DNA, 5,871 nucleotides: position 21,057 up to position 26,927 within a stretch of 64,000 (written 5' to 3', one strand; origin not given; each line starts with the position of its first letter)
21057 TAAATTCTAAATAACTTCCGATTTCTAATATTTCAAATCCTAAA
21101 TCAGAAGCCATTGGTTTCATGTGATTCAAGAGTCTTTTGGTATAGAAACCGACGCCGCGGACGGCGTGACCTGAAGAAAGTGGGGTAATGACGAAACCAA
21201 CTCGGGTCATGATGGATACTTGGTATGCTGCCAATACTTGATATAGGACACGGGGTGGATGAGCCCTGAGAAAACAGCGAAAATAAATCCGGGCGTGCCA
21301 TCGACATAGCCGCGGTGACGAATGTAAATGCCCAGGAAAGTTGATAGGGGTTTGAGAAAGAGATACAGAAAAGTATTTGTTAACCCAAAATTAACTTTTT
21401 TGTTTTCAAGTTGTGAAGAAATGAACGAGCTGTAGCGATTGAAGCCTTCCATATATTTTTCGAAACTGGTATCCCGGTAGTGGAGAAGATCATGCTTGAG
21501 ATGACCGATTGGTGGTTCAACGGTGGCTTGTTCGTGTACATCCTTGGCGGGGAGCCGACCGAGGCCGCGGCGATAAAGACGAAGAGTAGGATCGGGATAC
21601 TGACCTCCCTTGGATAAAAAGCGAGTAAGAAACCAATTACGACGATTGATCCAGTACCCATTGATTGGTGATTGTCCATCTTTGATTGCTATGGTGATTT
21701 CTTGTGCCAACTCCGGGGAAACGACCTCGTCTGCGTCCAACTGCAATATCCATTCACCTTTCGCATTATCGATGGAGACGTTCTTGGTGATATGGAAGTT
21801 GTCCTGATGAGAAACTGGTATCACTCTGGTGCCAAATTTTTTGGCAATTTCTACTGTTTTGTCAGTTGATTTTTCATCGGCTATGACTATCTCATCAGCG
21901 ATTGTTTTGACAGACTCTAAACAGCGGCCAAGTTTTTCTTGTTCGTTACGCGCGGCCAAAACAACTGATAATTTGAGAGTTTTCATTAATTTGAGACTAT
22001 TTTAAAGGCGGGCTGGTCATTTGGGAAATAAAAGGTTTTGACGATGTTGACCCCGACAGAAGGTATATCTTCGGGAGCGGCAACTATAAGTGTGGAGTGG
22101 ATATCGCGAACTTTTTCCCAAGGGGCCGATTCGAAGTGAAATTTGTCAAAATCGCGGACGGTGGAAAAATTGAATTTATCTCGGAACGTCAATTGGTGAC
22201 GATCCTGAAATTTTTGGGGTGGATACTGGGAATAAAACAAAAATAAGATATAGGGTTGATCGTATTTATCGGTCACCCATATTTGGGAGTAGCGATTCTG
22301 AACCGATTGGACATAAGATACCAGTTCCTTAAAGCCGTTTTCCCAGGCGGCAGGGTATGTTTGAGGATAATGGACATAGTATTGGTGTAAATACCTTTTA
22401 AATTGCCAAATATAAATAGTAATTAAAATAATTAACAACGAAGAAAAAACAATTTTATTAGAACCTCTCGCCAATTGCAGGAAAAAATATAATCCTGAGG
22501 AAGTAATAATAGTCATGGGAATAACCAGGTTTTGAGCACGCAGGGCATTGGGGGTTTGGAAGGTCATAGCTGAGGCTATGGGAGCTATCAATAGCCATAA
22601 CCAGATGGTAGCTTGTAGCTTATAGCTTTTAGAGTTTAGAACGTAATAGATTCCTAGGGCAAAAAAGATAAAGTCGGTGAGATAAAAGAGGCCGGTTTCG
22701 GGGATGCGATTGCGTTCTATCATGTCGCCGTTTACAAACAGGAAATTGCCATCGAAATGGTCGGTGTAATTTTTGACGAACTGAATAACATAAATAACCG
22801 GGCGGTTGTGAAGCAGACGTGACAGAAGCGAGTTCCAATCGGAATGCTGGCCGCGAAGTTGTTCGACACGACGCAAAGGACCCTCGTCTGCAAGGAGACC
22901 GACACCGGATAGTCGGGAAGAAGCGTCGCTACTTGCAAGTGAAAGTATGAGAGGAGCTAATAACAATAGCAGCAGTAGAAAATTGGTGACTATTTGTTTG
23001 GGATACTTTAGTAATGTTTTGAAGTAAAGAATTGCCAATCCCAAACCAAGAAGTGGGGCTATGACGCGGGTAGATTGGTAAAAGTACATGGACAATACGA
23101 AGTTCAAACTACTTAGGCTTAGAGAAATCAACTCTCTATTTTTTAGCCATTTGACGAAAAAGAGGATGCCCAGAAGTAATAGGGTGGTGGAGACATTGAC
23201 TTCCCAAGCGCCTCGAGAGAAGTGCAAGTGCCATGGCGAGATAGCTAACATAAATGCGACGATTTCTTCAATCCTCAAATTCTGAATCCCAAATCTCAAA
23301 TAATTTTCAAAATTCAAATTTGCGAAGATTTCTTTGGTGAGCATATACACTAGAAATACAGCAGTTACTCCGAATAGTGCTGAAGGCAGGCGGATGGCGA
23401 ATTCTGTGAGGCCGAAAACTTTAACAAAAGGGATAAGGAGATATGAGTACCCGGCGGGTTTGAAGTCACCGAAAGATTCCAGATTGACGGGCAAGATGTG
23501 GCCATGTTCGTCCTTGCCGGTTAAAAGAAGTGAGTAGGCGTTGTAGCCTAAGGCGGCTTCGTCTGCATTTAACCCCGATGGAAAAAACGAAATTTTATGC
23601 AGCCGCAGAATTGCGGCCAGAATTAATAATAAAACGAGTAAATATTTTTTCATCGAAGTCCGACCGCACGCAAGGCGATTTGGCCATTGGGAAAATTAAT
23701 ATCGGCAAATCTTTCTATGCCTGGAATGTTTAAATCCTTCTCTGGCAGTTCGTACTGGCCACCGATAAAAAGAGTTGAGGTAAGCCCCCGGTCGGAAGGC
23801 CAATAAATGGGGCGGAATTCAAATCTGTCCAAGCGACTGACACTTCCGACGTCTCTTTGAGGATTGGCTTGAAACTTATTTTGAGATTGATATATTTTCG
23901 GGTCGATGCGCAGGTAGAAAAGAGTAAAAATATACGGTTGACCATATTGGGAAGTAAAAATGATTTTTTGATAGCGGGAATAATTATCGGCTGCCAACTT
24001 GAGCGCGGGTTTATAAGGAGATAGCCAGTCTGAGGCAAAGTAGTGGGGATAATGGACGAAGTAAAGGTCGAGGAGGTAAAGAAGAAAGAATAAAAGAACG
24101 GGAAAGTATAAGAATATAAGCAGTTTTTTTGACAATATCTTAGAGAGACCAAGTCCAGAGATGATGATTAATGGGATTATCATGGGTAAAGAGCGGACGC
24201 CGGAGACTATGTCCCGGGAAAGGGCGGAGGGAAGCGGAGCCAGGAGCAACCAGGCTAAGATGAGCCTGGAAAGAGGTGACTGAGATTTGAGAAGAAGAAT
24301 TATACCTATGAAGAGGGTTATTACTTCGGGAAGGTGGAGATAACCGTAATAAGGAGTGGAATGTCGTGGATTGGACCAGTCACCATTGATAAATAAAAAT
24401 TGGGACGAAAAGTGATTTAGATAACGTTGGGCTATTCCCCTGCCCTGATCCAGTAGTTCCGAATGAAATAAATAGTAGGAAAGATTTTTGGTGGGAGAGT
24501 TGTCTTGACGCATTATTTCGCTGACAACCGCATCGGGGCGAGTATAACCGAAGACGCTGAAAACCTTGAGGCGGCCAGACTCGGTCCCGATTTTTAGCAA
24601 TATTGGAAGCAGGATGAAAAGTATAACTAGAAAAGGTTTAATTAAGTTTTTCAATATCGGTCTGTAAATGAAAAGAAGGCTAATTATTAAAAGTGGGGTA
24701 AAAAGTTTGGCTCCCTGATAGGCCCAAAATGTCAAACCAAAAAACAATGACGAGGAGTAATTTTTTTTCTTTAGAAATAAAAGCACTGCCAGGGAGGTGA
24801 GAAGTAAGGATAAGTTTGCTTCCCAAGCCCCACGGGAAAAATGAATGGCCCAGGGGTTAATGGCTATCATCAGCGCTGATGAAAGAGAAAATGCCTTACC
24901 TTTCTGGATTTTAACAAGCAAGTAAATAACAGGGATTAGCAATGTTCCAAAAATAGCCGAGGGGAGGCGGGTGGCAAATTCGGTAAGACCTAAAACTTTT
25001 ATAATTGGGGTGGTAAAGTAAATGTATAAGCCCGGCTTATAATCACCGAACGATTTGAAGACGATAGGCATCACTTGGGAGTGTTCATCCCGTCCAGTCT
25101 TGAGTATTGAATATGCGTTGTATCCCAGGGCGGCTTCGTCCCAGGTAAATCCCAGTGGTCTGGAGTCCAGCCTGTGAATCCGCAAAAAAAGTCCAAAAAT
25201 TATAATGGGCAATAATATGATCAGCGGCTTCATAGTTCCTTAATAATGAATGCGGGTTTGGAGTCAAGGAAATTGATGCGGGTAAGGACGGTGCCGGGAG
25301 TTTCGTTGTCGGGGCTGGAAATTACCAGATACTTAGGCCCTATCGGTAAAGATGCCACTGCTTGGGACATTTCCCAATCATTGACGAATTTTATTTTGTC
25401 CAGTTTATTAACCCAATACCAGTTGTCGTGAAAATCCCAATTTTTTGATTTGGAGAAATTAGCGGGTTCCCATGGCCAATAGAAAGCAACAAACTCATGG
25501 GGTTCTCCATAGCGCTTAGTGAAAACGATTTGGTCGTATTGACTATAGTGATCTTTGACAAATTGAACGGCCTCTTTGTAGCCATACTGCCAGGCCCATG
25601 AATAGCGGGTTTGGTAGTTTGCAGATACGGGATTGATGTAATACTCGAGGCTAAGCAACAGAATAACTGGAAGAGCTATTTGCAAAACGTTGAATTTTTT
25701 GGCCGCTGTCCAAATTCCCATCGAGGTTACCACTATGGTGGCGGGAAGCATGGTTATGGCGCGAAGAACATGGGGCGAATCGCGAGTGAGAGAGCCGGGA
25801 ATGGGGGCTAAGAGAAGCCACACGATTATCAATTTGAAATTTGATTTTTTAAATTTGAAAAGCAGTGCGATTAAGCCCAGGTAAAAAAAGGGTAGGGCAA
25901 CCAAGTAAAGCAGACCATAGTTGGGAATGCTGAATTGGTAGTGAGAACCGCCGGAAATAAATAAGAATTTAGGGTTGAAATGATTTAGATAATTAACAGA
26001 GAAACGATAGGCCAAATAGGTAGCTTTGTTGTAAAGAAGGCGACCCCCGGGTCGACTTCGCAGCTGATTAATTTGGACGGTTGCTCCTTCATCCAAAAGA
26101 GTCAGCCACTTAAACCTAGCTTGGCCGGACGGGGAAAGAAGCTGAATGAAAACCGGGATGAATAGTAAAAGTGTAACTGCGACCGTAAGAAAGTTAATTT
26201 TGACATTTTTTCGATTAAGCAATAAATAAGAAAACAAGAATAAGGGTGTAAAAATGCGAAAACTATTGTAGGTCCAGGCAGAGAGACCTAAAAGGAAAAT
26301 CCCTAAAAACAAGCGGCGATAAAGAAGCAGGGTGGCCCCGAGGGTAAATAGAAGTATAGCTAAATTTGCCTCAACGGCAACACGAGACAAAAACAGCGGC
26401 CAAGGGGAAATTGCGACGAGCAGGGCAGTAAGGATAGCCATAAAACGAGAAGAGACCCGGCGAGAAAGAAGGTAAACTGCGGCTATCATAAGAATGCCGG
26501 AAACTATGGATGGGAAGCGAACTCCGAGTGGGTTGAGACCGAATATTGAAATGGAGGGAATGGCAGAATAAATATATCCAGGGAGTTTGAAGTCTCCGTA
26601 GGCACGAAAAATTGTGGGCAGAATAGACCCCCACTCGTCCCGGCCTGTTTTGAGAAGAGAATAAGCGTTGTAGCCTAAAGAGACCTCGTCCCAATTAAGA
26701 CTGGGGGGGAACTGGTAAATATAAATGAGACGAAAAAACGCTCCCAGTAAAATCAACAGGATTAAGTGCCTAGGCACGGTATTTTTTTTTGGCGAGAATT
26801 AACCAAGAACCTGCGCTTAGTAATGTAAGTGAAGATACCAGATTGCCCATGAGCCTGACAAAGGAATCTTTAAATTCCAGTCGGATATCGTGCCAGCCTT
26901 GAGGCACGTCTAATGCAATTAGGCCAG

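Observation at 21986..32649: Tandem arrays of family A PMT/ArnT-like GT-C glycosyltransferases (8 paralogs)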

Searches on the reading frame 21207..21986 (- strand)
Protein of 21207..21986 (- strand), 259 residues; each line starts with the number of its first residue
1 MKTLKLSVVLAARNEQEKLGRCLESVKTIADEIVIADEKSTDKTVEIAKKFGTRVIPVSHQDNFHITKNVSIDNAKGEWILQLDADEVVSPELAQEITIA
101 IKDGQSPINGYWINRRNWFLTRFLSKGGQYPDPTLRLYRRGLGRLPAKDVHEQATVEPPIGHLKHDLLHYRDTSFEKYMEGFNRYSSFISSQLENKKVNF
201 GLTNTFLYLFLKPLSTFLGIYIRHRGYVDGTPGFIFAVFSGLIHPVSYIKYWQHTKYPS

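Call 46: search_solved_structures(query=window:21207-21986:-, max_evalue=0.001)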
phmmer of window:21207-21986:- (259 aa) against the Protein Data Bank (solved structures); distinct sequences matched with E-value up to 0.001: 14.
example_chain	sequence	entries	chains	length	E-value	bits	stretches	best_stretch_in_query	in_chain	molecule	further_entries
22ao_A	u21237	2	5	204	7.8e-18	68.1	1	7-196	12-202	GmaR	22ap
2z87_A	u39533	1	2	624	4.4e-08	36.1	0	6-96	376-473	Chondroitin synthase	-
2z86_A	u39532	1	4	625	4.4e-08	36.1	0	6-96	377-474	Chondroitin synthase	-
7msp_A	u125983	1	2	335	7.5e-08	35.4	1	11-95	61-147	SPbeta prophage-derived glycosyltransferase SunS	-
7msn_A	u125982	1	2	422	1.1e-07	34.8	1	11-95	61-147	SPbeta prophage-derived glycosyltransferase SunS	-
6p61_A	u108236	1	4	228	2e-07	34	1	5-92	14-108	Glycosyltransferase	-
7msk_A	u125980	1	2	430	3.6e-06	29.9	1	12-87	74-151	Glyco_trans_2-like domain-containing protein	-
9omj_A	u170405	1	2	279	6.5e-05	25.8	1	6-95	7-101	Glycosyltransferase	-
9omm_A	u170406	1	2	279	6.8e-05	25.7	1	6-95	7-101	Glycosyltransferase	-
9omh_A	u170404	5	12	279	6.9e-05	25.7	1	6-95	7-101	Glycosyltransferase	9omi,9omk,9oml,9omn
5mlz_A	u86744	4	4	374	0.00033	23.4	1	2-127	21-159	Dolichol monophosphate mannose synthase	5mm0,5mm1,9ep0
5tze_C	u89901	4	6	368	0.00038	23.2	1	6-103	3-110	Glycosyl transferase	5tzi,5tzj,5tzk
5tz8_A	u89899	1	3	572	0.00084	22.1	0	6-103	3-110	Glycosyl transferase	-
9jma_A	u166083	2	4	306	0.00086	22.1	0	6-97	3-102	GalNAc(5)-diNAcBac-PP-undecaprenol beta-1,3-glucosyltransferase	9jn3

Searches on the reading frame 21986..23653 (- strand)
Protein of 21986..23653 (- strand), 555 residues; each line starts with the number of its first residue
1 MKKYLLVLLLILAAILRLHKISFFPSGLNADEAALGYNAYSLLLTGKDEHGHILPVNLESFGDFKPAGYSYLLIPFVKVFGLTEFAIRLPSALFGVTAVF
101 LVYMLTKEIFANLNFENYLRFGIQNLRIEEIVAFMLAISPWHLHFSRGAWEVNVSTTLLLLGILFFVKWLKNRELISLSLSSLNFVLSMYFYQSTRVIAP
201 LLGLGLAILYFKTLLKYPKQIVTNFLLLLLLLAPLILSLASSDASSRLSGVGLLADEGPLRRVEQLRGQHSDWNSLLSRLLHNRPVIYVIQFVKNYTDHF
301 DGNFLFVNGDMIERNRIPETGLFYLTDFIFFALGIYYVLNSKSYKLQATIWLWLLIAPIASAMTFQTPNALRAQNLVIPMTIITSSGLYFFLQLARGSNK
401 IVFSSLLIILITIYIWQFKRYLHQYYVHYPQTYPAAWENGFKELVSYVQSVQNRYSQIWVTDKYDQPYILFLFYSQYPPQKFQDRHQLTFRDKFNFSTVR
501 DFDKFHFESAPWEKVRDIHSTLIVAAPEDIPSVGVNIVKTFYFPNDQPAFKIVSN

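Call 4: search_protein_families(library=pfam, proteins=[window:21986-23653:-], max_evalue=0.01)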
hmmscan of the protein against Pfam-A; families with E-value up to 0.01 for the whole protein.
window:21986-23653:- (555 aa): 2 families
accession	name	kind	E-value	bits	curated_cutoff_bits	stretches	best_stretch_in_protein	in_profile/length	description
PF13231.12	PMT_2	-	2.9e-05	24.8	26.1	1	65-111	2-48/160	Dolichyl-phosphate-mannose-protein mannosyltransferase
PF14264.12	Glucos_trans_II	-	0.00024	20.8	30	1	105-386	68-312/317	Glucosyl transferase GtrII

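Call 5: search_protein_families(library=ncbifam, proteins=[window:21986-23653:-], max_evalue=0.01)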
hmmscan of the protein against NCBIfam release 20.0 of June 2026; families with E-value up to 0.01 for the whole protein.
window:21986-23653:- (555 aa): 0 families

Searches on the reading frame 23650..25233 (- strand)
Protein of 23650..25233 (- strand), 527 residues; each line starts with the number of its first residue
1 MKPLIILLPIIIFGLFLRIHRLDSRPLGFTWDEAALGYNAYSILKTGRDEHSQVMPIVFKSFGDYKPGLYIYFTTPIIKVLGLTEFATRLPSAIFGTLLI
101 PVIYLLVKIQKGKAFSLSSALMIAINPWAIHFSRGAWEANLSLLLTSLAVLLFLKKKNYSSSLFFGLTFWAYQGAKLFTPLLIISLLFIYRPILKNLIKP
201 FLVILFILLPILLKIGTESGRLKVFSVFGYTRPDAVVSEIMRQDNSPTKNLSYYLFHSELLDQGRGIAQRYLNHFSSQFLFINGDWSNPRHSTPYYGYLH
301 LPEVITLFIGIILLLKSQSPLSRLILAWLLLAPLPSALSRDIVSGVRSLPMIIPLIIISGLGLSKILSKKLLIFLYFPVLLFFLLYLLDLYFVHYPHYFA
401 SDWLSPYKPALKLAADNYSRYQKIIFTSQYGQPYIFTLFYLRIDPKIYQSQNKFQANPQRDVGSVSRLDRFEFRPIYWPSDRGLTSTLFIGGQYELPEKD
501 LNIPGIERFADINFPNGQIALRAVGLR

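Call 4: search_protein_families(library=pfam, proteins=[window:23650-25233:-], max_evalue=0.01)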
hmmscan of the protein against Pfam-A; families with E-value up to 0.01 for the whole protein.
window:23650-25233:- (527 aa): 2 families
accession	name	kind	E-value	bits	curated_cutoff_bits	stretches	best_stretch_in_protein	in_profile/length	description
PF13231.12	PMT_2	-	3.3e-06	27.8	26.1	1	67-211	3-154/160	Dolichyl-phosphate-mannose-protein mannosyltransferase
PF11345.13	DUF3147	-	3e-05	24.8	23.6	1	128-178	56-106/111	Protein of unknown function (DUF3147)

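Call 5: search_protein_families(library=ncbifam, proteins=[window:23650-25233:-], max_evalue=0.01)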
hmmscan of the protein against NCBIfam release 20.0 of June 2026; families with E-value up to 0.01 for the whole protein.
window:23650-25233:- (527 aa): 1 family
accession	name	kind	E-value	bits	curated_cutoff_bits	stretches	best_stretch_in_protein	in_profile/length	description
TIGR03663.1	TIGR03663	subfamily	7.3e-13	48.3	126.25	1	7-165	4-149/435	flippase activity-associated protein Agl23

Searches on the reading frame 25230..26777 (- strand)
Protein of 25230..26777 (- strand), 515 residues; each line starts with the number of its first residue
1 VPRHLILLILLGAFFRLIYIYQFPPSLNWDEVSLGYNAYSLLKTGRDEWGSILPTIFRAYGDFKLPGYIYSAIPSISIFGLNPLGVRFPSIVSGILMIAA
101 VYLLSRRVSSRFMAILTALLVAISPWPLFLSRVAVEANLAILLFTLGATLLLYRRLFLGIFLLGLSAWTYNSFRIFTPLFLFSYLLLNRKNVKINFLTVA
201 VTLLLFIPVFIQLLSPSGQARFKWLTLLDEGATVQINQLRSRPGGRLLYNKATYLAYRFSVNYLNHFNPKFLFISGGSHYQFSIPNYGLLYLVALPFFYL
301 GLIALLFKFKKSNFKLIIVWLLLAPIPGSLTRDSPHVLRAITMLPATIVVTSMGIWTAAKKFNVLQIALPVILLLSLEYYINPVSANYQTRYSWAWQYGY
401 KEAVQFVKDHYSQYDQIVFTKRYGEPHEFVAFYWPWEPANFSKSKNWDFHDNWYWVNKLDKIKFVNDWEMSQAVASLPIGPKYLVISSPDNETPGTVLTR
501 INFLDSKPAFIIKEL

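Call 4: search_protein_families(library=pfam, proteins=[window:25230-26777:-], max_evalue=0.01)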
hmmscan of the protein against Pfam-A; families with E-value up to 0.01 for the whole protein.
window:25230-26777:- (515 aa): 1 family
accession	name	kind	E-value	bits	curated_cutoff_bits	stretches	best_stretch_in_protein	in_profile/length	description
PF13231.12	PMT_2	-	2.2e-06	28.4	26.1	1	75-210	13-158/160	Dolichyl-phosphate-mannose-protein mannosyltransferase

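Call 5: search_protein_families(library=ncbifam, proteins=[window:25230-26777:-], max_evalue=0.01)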
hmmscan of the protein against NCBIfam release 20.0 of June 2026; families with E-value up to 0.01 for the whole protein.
window:25230-26777:- (515 aa): 0 families
